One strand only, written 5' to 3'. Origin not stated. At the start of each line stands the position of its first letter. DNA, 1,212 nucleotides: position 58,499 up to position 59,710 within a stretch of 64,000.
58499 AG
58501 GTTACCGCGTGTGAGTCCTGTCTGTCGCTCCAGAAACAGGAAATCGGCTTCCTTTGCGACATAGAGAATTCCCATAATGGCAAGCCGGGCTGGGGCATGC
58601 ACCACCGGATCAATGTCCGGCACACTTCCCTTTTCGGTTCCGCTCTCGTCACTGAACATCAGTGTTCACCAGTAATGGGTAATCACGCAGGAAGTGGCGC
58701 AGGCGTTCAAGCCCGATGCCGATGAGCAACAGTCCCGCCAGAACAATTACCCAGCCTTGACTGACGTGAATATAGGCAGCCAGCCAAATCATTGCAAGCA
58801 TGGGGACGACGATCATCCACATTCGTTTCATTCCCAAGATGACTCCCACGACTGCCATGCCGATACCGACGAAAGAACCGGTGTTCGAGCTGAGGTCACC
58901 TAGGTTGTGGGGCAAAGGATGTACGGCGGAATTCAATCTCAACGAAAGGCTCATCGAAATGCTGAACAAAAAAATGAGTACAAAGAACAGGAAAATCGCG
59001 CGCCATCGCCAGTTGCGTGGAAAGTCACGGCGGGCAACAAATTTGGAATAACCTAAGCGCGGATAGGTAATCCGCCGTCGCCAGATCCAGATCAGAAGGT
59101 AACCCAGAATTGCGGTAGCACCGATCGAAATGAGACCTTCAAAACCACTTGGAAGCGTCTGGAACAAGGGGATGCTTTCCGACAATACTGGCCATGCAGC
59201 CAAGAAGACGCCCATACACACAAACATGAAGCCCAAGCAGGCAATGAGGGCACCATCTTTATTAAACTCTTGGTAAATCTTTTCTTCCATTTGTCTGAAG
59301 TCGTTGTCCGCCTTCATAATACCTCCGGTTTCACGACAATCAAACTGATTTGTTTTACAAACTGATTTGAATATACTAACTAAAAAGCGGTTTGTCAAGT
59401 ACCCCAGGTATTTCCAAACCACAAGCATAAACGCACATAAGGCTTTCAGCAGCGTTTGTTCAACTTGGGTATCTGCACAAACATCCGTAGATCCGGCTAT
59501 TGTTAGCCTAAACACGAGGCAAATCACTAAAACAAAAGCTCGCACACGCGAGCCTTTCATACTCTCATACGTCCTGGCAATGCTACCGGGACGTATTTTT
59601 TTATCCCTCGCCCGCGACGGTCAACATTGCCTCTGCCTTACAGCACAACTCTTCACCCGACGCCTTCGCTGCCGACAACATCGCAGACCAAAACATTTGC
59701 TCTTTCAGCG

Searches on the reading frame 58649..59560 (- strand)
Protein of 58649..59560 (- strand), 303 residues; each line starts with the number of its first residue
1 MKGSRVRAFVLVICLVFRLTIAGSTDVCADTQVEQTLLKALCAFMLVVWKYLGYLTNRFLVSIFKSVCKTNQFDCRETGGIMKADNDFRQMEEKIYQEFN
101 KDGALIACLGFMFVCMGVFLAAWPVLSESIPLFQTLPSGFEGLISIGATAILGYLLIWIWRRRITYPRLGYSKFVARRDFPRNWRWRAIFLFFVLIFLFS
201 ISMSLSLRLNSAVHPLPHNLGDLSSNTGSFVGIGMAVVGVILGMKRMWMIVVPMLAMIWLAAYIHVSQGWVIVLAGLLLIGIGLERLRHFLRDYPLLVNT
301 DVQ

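Call 85: search_solved_structures(query=window:58649-59560:-, max_evalue=0.001)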
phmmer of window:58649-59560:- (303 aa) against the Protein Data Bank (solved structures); distinct sequences matched with E-value up to 0.001: 0.
